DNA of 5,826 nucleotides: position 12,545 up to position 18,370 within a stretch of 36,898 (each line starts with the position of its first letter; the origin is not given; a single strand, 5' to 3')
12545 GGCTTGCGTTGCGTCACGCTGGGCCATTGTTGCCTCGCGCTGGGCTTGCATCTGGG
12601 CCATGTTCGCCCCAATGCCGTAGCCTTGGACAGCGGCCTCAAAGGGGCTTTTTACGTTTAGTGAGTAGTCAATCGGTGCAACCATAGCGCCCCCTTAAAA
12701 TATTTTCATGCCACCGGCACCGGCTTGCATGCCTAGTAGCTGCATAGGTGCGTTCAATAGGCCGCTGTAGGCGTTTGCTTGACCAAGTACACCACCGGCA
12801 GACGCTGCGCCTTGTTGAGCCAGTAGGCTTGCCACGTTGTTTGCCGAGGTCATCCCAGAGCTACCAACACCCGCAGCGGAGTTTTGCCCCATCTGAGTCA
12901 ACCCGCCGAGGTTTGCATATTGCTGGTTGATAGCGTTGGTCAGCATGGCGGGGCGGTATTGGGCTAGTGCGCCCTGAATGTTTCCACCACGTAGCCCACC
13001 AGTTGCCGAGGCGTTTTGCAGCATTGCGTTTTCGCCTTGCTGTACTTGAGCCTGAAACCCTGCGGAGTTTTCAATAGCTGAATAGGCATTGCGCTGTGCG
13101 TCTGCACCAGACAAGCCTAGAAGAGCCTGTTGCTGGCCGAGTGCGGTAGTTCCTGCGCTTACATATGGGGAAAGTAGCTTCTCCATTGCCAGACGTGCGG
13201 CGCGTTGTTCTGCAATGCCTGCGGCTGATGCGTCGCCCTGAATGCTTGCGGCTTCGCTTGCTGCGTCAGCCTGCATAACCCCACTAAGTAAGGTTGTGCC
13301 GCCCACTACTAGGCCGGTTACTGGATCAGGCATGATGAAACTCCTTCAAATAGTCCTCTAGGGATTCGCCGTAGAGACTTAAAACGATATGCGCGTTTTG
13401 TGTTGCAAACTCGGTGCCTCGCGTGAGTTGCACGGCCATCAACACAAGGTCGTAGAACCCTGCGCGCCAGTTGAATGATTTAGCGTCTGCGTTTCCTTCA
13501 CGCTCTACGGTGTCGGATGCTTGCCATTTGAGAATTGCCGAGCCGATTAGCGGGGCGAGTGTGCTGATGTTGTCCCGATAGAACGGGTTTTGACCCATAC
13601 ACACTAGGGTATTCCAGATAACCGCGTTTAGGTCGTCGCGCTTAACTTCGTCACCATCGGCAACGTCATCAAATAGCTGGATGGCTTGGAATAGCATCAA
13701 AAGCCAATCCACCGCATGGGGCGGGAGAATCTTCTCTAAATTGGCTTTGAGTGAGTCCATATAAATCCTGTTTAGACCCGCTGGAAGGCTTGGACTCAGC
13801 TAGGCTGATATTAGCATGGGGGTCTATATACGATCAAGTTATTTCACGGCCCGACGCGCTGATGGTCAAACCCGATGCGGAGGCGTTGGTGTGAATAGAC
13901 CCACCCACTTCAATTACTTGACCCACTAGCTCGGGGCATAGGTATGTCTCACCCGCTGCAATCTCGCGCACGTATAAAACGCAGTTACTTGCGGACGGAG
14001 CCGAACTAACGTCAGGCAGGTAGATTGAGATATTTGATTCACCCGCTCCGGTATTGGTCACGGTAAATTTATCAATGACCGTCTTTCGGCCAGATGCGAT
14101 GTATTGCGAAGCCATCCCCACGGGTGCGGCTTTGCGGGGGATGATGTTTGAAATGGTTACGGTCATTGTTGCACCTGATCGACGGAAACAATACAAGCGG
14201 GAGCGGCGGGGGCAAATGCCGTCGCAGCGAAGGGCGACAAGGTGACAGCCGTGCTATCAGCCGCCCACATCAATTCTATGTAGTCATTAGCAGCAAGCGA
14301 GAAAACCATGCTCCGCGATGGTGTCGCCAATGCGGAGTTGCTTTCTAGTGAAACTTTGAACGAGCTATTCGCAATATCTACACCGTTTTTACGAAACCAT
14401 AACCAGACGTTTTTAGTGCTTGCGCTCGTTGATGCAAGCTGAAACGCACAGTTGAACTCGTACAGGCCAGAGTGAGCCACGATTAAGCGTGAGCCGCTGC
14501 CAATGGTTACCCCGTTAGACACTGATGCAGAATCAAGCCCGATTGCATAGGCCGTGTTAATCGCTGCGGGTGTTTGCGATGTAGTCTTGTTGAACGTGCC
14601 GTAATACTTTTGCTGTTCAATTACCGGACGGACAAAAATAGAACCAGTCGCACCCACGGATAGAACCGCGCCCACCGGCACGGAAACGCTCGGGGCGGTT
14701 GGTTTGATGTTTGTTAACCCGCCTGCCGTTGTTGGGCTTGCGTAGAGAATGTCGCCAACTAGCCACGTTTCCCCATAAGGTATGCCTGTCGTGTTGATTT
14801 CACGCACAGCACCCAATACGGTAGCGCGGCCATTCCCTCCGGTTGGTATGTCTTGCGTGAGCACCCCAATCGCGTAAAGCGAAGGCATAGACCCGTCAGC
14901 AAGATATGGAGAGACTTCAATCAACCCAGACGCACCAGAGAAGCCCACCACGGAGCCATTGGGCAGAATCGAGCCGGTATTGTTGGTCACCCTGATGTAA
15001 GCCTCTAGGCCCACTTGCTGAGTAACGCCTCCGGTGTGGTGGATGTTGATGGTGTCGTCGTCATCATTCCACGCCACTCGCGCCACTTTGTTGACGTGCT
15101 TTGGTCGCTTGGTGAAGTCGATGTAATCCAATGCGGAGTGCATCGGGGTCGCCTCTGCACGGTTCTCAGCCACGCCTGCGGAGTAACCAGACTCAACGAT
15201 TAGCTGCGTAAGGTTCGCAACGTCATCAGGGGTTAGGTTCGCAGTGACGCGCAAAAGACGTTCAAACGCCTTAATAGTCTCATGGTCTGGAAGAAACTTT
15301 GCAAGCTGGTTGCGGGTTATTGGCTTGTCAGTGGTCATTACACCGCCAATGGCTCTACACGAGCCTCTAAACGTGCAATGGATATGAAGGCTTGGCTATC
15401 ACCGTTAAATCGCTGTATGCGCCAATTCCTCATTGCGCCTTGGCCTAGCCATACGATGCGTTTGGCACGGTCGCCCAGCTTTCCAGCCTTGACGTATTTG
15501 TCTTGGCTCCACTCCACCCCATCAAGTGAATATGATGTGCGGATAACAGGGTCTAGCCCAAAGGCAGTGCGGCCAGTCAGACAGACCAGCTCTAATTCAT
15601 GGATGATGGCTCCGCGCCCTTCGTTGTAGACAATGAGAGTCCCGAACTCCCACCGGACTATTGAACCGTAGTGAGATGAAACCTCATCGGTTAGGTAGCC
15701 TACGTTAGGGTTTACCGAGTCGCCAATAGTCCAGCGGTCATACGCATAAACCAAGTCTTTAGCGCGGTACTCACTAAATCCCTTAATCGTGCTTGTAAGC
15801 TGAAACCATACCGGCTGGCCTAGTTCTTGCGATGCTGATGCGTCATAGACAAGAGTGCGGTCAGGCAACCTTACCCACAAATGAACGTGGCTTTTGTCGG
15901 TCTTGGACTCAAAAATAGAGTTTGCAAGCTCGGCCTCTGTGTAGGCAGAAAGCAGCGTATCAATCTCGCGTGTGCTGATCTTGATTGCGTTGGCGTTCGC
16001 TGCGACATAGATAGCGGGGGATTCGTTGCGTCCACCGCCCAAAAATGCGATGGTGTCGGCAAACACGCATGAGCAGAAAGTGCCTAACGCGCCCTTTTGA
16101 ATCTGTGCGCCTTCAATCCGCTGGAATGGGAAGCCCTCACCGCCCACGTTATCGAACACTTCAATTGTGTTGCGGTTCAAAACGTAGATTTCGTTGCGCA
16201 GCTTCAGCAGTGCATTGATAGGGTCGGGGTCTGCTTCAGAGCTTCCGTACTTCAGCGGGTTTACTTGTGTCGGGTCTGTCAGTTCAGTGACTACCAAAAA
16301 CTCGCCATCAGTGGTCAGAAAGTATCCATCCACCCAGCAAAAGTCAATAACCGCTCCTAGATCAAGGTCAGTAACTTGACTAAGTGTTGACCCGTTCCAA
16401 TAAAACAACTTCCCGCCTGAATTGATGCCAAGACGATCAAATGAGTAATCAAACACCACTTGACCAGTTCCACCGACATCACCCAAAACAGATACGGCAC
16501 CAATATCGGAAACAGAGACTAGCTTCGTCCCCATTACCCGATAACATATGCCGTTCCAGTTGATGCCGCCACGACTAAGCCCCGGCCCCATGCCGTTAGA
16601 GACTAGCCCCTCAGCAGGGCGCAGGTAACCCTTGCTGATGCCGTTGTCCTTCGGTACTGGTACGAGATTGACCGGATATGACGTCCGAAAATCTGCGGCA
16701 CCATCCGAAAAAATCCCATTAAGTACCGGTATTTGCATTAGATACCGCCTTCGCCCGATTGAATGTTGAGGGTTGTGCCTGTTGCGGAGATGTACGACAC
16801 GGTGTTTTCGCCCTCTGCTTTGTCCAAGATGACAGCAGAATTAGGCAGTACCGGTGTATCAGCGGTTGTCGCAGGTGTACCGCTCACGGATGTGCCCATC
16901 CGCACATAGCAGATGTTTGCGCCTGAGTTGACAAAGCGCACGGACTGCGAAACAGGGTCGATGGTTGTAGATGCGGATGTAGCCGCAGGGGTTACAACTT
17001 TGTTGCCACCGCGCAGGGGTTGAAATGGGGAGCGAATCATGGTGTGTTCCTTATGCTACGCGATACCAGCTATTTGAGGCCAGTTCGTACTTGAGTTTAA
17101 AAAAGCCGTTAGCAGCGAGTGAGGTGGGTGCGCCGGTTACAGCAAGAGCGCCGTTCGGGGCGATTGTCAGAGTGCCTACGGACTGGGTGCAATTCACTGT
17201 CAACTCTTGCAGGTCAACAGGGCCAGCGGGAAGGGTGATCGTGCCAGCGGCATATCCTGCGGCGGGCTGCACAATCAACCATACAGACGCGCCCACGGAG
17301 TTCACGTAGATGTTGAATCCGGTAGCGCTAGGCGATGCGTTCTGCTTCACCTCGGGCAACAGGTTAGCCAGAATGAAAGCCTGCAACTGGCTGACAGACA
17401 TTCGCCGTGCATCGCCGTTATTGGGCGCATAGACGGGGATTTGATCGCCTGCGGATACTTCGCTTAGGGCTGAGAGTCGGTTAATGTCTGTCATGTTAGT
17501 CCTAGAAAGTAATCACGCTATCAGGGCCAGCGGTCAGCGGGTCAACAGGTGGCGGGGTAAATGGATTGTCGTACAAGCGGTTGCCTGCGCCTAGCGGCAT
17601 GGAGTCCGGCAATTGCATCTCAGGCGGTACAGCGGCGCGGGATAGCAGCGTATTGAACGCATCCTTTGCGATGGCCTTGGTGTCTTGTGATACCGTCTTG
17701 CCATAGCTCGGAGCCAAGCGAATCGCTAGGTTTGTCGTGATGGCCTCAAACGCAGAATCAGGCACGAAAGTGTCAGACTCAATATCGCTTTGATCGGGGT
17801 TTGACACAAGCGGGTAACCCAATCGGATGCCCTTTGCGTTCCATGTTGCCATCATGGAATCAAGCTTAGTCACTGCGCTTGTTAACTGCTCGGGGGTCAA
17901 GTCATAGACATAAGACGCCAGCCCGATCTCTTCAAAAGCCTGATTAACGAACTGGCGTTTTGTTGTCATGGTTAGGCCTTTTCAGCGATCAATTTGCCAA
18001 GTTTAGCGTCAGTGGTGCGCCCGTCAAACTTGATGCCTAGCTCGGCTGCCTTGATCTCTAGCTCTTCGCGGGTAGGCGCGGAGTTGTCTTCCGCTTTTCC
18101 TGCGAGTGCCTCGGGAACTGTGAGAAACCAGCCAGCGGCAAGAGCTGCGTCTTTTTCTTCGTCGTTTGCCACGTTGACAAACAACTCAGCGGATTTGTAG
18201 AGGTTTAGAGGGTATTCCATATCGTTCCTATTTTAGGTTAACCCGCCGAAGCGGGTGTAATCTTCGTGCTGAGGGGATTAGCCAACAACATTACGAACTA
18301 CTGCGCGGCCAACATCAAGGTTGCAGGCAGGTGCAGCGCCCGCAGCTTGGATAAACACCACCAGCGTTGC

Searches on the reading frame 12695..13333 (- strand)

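Call 65: search_protein_families(library=phrogs, proteins=[window:12695-13333:-], max_evalue=0.001)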
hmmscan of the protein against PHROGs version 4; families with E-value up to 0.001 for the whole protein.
window:12695-13333:- (212 aa): 1 family
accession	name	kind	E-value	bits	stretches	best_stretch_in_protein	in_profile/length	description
phrog_598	-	DNA, RNA and nucleotide metabolism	3e-32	113.2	1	11-200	13-198/240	DNA ejection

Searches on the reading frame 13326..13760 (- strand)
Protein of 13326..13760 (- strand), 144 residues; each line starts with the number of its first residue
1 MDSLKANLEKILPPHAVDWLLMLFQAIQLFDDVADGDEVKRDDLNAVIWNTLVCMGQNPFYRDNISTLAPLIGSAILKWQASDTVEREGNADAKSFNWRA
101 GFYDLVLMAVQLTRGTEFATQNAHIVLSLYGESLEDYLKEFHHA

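Call 65: search_protein_families(library=phrogs, proteins=[window:13326-13760:-], max_evalue=0.001)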
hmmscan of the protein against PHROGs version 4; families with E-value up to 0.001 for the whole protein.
window:13326-13760:- (144 aa): 1 family
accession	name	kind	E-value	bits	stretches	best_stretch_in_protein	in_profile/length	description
phrog_21390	-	unknown function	6.2e-22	79.1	1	15-142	22-151/153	-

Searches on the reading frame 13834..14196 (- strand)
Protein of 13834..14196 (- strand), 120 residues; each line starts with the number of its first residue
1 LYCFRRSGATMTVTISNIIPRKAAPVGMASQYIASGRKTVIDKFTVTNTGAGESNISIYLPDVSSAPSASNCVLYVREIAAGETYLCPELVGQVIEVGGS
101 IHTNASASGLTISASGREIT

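Call 65: search_protein_families(library=phrogs, proteins=[window:13834-14196:-], max_evalue=0.001)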
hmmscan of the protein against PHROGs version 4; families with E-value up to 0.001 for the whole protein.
window:13834-14196:- (120 aa): 1 family
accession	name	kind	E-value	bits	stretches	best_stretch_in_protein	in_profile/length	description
phrog_20100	-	unknown function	3e-07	31.6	1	32-111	24-107/123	-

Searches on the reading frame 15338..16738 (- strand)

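Call 66: search_protein_families(library=phrogs, proteins=[window:15338-16738:-], max_evalue=0.001)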
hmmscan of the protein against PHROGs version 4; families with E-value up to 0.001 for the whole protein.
window:15338-16738:- (466 aa): 1 family
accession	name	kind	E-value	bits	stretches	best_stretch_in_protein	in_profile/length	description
phrog_578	-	connector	5.4e-100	336.2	1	1-463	4-471/486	head closure Hc3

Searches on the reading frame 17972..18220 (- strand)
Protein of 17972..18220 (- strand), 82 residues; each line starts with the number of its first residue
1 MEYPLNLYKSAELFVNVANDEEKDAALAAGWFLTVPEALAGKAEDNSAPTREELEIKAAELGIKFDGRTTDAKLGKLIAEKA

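Call 66: search_protein_families(library=phrogs, proteins=[window:17972-18220:-], max_evalue=0.001)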
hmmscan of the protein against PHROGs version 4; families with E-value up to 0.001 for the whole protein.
window:17972-18220:- (82 aa): 1 family
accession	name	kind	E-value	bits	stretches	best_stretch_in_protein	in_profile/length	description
phrog_35032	-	unknown function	0.00015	22.9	1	51-78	3-30/127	-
